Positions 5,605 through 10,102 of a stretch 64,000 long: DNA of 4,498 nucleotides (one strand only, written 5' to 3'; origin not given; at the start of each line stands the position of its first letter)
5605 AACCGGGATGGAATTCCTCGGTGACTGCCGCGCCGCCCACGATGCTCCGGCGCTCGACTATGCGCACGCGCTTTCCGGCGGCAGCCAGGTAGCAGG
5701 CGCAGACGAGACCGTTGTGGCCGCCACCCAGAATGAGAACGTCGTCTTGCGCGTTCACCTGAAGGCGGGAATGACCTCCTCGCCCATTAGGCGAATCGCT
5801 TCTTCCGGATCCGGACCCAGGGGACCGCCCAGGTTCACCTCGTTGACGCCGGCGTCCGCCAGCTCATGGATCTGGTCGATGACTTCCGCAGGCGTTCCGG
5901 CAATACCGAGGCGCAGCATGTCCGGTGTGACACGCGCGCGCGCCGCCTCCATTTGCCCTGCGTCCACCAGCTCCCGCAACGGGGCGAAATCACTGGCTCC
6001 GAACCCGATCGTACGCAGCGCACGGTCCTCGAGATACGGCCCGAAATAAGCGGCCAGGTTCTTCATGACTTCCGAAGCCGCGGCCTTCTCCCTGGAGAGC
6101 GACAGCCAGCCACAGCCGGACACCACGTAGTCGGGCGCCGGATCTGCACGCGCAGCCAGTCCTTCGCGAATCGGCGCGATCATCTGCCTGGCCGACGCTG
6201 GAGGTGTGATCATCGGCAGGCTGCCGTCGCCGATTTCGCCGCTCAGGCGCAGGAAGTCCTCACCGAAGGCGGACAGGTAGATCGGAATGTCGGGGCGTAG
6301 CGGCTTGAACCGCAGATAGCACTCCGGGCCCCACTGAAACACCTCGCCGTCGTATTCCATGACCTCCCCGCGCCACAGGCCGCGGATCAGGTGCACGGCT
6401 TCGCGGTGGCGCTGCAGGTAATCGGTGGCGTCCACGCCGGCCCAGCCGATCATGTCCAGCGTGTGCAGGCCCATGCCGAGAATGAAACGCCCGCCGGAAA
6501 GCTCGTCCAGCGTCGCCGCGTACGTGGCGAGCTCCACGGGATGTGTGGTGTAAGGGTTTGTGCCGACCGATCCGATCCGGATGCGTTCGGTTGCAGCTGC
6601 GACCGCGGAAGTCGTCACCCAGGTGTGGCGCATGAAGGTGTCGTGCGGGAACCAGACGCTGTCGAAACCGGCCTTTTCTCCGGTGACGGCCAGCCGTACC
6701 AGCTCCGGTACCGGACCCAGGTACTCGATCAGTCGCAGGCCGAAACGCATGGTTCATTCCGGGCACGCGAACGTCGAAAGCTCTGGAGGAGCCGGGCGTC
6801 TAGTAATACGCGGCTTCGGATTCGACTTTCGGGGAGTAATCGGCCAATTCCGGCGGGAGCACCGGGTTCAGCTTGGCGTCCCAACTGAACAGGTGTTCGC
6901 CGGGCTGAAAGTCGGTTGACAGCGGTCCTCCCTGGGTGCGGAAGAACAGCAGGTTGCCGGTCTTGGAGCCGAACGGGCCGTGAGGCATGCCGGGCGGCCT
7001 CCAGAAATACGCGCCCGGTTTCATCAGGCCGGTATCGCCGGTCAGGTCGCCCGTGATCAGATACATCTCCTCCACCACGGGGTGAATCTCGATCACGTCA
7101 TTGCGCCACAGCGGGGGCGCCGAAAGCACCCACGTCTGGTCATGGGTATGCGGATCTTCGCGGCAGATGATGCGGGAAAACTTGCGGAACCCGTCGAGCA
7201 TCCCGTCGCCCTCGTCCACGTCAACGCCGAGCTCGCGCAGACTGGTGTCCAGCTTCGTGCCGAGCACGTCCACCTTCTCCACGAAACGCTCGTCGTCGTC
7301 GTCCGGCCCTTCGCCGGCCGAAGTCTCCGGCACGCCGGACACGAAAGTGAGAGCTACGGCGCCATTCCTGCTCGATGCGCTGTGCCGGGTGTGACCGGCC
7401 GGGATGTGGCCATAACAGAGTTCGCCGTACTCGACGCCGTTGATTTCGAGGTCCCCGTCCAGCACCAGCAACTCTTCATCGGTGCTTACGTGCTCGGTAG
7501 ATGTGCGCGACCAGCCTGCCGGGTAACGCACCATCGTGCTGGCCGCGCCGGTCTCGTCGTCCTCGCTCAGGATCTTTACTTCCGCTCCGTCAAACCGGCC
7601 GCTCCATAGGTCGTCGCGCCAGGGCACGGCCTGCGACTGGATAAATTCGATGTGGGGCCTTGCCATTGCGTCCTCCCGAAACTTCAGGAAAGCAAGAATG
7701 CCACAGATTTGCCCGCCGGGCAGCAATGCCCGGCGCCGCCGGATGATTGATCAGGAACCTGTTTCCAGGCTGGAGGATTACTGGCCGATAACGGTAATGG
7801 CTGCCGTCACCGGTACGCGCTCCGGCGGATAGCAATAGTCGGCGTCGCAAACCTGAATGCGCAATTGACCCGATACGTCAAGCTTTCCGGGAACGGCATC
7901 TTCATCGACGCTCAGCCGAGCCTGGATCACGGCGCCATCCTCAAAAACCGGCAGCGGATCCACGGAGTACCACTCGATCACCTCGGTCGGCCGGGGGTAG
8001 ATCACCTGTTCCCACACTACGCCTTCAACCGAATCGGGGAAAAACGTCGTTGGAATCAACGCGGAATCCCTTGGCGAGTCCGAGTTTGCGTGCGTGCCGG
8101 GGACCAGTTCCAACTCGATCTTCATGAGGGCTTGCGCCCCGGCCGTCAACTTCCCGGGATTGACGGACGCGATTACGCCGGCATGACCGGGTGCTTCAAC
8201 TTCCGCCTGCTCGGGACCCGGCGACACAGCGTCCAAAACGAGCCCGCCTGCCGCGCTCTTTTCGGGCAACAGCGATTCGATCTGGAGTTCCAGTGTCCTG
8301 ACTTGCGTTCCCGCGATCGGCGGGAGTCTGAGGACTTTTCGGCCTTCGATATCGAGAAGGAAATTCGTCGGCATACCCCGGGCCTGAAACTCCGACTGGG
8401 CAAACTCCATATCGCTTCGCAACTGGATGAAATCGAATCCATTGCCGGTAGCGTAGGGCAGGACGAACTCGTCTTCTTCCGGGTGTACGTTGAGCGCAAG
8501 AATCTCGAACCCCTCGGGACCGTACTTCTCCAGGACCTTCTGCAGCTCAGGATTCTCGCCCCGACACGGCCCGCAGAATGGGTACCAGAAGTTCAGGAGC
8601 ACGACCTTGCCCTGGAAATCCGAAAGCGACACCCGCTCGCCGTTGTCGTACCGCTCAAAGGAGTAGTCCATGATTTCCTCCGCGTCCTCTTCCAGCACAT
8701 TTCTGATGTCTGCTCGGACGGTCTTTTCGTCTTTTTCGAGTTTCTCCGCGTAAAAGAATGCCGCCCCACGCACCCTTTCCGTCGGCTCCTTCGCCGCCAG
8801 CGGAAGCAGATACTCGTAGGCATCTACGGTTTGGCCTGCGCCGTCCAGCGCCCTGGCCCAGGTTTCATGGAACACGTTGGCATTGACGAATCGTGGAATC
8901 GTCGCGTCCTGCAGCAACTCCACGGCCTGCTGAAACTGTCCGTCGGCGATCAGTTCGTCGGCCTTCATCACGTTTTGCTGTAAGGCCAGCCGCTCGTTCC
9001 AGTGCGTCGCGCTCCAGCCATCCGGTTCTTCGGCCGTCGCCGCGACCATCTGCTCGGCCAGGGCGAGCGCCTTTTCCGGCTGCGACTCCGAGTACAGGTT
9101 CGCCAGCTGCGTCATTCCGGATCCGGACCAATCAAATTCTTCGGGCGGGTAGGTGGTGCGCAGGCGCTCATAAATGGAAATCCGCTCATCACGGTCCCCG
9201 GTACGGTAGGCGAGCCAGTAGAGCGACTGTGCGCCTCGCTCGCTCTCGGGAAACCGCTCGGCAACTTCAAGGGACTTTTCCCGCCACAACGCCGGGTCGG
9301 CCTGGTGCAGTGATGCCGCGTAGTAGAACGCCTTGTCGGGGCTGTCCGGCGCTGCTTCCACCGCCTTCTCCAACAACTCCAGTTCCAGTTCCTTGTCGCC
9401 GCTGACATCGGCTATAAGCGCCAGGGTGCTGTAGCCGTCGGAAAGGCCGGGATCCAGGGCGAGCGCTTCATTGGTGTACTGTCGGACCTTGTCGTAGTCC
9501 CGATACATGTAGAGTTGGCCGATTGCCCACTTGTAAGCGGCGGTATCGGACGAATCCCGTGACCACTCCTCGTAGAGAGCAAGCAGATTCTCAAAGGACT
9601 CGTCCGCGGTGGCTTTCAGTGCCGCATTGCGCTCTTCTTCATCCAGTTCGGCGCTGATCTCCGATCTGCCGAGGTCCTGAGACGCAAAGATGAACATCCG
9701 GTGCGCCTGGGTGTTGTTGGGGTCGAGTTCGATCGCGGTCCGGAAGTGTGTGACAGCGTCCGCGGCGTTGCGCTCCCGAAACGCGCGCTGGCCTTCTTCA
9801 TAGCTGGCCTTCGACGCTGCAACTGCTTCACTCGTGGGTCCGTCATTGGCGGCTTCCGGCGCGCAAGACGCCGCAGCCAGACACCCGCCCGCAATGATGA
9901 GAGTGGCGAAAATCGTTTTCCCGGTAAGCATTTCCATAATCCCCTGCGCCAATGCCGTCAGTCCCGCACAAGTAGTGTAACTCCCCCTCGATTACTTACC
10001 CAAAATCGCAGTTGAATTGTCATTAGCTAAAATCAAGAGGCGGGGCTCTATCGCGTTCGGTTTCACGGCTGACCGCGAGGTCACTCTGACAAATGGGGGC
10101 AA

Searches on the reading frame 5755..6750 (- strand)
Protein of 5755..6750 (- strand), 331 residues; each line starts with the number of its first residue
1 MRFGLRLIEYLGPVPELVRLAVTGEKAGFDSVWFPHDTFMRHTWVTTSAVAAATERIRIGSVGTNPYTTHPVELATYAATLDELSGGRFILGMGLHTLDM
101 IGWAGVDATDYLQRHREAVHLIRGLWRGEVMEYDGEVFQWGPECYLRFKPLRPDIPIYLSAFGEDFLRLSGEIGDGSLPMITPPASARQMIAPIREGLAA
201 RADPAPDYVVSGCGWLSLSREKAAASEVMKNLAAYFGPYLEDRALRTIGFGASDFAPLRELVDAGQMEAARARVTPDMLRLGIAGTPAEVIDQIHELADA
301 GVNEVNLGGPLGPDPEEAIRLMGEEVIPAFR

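Call 71: search_protein_families(library=pfam, proteins=[window:5755-6750:-], max_evalue=0.0001)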
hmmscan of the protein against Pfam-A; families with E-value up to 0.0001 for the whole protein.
window:5755-6750:- (331 aa): 1 family
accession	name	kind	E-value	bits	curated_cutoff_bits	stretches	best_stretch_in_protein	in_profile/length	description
PF00296.26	Bac_luciferase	-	2.3e-58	198.5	27.9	1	13-303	21-313/314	Luciferase-like monooxygenase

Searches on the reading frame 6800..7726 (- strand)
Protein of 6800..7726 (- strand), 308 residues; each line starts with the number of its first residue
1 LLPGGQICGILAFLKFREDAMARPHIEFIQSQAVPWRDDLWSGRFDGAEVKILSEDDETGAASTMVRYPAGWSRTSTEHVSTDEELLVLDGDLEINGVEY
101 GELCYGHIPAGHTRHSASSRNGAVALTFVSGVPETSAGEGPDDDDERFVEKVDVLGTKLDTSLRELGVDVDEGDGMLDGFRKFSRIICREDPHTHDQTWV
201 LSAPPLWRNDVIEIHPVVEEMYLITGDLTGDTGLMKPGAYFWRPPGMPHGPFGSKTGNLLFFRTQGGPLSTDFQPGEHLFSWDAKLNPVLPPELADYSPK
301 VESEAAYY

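Call 71: search_protein_families(library=pfam, proteins=[window:6800-7726:-], max_evalue=0.0001)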
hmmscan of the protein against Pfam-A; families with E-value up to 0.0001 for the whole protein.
window:6800-7726:- (308 aa): 2 families
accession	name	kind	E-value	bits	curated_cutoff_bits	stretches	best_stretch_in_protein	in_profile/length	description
PF12973.13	Cupin_7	-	4.5e-15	55.8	27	1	30-126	7-98/105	ChrR Cupin-like domain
PF14499.12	DUF4437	-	1.4e-11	44.4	24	1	189-266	163-245/250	Domain of unknown function (DUF4437)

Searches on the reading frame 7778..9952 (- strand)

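Call 71: search_protein_families(library=pfam, proteins=[window:7778-9952:-], max_evalue=0.0001)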
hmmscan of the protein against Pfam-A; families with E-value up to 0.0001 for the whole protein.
window:7778-9952:- (724 aa): 7 families
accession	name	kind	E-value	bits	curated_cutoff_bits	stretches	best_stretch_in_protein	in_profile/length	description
PF00578.27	AhpC-TSA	-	7.2e-12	45.8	26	1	436-493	13-71/124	AhpC/TSA family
PF08534.16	Redoxin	-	1.6e-11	44.6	26.6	1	435-492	15-73/148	Redoxin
PF13428.12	TPR_14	-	5.3e-09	36.3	23.5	0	54-86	8-40/44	Tetratricopeptide repeat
PF07719.23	TPR_2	-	1.9e-06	28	27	0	49-80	3-34/34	Tetratricopeptide repeat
PF14559.12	TPR_19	-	2.7e-06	28.1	25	0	334-396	1-63/68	Tetratricopeptide repeat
PF13905.12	Thioredoxin_8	-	5e-06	27.2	27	1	448-537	1-92/94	Thioredoxin-like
PF00085.26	Thioredoxin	-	7.1e-05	23.2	23.5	0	448-493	18-62/103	Thioredoxin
